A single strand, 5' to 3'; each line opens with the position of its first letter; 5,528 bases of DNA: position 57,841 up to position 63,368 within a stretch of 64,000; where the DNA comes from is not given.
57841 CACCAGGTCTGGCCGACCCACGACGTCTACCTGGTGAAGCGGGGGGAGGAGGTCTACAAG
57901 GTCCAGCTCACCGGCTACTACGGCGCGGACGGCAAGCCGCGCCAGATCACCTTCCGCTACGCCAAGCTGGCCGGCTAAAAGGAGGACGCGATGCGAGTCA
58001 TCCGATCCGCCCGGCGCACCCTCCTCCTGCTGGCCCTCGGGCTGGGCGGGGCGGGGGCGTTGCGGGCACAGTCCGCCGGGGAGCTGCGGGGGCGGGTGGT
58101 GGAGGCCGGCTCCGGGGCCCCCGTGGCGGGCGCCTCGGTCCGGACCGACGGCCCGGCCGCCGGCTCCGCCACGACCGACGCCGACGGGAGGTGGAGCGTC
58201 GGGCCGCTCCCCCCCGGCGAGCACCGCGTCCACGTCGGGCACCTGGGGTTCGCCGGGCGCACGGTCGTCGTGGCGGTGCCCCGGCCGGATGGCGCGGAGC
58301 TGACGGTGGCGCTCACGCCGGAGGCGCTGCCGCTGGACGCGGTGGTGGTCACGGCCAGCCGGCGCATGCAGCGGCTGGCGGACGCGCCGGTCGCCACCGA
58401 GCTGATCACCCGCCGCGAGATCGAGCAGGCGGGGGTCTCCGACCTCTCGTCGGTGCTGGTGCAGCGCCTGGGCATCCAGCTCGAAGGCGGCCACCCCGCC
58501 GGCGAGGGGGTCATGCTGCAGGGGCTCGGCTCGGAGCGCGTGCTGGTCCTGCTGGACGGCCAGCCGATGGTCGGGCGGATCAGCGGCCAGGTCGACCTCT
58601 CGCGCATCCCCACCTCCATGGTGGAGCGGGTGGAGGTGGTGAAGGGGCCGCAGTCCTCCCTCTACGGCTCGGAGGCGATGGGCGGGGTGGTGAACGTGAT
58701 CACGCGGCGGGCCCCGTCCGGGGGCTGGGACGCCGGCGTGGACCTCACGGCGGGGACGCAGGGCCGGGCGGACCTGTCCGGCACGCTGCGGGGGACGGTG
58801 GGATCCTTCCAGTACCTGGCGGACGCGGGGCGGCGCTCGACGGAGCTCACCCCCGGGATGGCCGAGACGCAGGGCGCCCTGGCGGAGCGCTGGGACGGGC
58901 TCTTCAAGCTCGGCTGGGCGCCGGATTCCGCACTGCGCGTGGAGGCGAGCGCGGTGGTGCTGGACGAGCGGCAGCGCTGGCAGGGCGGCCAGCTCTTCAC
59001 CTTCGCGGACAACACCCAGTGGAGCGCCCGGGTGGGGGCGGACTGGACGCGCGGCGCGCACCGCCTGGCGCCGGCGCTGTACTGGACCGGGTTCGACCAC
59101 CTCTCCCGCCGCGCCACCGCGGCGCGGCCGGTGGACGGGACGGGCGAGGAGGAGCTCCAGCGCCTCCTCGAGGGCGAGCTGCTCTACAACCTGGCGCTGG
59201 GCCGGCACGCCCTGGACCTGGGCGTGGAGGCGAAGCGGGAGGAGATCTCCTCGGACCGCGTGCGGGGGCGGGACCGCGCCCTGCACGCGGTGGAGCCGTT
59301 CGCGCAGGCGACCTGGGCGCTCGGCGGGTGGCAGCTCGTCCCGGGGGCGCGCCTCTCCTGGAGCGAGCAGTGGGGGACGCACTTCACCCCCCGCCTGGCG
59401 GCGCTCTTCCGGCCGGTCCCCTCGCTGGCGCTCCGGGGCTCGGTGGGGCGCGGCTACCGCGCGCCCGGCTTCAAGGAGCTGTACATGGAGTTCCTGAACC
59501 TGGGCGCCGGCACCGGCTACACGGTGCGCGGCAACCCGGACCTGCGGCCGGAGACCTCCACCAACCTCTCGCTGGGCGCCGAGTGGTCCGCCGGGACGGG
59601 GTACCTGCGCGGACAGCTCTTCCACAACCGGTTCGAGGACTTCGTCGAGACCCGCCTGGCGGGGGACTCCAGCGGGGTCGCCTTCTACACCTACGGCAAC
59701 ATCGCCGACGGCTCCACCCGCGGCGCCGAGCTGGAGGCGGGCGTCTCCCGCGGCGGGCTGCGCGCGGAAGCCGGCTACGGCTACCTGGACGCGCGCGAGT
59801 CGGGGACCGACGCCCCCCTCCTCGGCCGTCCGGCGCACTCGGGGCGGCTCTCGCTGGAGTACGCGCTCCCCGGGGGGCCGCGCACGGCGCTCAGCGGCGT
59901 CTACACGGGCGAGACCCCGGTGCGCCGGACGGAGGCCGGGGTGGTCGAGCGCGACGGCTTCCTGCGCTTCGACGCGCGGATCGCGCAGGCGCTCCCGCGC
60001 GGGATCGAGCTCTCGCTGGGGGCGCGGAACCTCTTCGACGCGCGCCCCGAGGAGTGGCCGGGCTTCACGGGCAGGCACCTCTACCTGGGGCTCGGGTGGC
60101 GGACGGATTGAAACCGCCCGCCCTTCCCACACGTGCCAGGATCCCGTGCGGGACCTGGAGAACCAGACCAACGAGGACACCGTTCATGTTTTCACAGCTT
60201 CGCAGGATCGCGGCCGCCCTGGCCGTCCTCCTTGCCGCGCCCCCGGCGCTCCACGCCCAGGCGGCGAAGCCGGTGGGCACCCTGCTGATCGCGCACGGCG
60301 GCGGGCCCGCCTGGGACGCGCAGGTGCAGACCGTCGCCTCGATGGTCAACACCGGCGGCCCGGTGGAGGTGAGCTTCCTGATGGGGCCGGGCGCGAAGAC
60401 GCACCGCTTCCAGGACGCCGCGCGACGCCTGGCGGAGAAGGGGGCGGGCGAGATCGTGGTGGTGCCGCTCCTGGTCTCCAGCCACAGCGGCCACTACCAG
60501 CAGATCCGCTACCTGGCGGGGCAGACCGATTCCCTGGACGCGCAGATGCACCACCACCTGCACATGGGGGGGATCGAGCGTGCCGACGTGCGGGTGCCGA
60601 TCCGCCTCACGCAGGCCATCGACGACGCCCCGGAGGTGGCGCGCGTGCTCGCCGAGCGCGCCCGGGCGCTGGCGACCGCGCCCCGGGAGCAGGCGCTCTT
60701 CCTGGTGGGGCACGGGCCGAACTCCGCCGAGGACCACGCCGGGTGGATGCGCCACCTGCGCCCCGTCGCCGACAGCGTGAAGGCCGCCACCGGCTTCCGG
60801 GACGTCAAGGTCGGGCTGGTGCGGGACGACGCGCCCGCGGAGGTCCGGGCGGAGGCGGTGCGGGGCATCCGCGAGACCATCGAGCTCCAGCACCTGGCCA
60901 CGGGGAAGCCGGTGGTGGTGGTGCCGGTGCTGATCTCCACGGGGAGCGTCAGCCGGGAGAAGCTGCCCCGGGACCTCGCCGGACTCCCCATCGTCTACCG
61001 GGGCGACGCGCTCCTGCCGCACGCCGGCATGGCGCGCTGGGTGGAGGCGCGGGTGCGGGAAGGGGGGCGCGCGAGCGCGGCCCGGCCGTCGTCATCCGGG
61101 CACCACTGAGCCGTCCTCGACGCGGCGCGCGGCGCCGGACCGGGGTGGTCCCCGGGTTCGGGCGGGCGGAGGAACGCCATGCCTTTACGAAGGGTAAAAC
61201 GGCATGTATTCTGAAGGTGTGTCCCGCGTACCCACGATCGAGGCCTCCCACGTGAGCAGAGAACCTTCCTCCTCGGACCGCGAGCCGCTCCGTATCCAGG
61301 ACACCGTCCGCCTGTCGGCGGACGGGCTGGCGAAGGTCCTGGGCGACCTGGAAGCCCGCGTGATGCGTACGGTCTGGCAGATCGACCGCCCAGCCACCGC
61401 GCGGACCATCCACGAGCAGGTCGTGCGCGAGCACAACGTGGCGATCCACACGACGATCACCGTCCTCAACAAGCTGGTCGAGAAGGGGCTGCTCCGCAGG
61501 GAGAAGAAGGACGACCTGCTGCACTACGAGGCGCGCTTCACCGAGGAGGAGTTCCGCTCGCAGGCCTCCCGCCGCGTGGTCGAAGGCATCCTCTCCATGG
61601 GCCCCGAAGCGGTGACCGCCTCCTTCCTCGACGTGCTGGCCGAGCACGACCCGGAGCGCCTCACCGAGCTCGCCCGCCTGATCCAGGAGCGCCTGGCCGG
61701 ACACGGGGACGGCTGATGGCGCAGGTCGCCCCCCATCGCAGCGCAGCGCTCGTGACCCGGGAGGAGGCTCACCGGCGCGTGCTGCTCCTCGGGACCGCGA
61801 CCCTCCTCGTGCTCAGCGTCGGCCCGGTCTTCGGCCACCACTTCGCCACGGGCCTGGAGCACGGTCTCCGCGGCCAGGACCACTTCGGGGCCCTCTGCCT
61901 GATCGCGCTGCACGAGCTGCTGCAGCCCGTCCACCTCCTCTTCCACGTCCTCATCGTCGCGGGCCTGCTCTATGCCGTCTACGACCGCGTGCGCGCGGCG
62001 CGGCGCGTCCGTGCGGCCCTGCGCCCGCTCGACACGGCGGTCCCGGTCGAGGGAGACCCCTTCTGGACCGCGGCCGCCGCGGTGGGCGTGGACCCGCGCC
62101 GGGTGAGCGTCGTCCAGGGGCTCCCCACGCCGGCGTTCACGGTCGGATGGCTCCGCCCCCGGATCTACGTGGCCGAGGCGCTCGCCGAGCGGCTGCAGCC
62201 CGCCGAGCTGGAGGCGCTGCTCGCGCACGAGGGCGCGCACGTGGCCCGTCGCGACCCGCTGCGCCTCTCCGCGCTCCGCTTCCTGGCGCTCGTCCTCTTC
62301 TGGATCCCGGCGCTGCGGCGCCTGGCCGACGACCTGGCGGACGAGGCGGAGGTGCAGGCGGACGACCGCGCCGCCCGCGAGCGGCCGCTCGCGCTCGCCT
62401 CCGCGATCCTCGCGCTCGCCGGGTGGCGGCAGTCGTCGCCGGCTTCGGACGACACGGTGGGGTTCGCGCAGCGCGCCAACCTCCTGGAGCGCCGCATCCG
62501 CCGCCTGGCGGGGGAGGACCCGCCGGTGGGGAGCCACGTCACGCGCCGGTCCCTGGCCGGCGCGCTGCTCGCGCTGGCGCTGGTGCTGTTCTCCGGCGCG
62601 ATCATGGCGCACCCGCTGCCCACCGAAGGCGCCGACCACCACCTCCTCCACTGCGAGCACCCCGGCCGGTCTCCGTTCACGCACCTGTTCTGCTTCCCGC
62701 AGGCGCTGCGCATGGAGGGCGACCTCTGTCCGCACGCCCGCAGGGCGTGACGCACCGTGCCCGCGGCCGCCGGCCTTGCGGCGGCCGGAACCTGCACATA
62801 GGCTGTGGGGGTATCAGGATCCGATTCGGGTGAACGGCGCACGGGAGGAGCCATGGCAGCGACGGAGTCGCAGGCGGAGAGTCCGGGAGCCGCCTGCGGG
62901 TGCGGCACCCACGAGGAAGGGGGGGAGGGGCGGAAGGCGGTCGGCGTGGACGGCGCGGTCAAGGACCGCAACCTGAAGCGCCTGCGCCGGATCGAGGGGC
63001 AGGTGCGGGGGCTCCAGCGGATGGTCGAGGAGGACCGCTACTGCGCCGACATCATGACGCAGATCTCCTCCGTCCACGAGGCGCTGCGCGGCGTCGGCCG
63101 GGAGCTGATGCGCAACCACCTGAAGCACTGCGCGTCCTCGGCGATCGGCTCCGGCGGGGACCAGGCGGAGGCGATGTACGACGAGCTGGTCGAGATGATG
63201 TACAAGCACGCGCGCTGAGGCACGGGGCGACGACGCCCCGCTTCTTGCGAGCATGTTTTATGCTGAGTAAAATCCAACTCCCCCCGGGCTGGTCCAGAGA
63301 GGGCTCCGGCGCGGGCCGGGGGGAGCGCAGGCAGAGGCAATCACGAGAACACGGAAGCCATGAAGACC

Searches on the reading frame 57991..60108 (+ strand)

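Call 102: search_protein_families(library=pfam, max_evalue=0.0001, proteins=[window:57991-60108:+])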
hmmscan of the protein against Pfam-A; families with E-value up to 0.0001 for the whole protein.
window:57991-60108:+ (706 aa): 5 families
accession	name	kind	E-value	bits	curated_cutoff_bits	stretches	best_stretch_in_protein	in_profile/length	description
PF00593.30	TonB_dep_Rec_b-barrel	-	6.2e-51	175.1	27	1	321-681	54-436/436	TonB dependent receptor-like, beta-barrel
PF07715.20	Plug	-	1.5e-24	87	23.9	1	129-233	2-107/107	TonB-dependent Receptor Plug Domain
PF13620.12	CarboxypepD_reg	-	1.1e-14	55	32.3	1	32-109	2-82/82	Carboxypeptidase regulatory-like domain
PF13715.12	CarbopepD_reg_2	-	1.4e-10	41.5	32.2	1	33-120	2-88/88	CarboxypepD_reg-like domain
PF14905.12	OMP_b-brl_3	-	3.7e-07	30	27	1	513-685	208-377/408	Outer membrane protein beta-barrel family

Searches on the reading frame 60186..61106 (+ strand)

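Call 102: search_protein_families(library=pfam, max_evalue=0.0001, proteins=[window:60186-61106:+])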
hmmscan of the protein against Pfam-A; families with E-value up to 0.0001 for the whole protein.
window:60186-61106:+ (307 aa): 1 family
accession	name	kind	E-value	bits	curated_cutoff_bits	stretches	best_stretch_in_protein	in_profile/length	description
PF01903.22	CbiX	-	2.6e-10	41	22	1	41-156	6-105/106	CbiX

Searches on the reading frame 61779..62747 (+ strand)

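Call 102: search_protein_families(library=pfam, max_evalue=0.0001, proteins=[window:61779-62747:+])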
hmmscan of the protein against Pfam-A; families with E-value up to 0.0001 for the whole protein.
window:61779-62747:+ (323 aa): 2 families
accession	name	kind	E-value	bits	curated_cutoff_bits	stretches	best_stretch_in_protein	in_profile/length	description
PF05569.17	Peptidase_M56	-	2.2e-11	43.9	31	1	51-197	102-246/296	BlaR1 peptidase M56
PF01435.24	Peptidase_M48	-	6.9e-09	36.2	20.3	1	107-177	23-99/186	Peptidase family M48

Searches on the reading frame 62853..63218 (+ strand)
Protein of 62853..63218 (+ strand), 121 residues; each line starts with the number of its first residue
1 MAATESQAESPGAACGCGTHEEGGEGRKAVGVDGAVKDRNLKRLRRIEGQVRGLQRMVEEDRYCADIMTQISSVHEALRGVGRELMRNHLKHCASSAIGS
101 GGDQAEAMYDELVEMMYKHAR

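Call 97: find_encoding_contigs(protein=window:62853-63218:+, flank=10000, max_places=3)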
Protein window:62853-63218:+ (121 aa): no gene with exactly this product is on record in the collection.
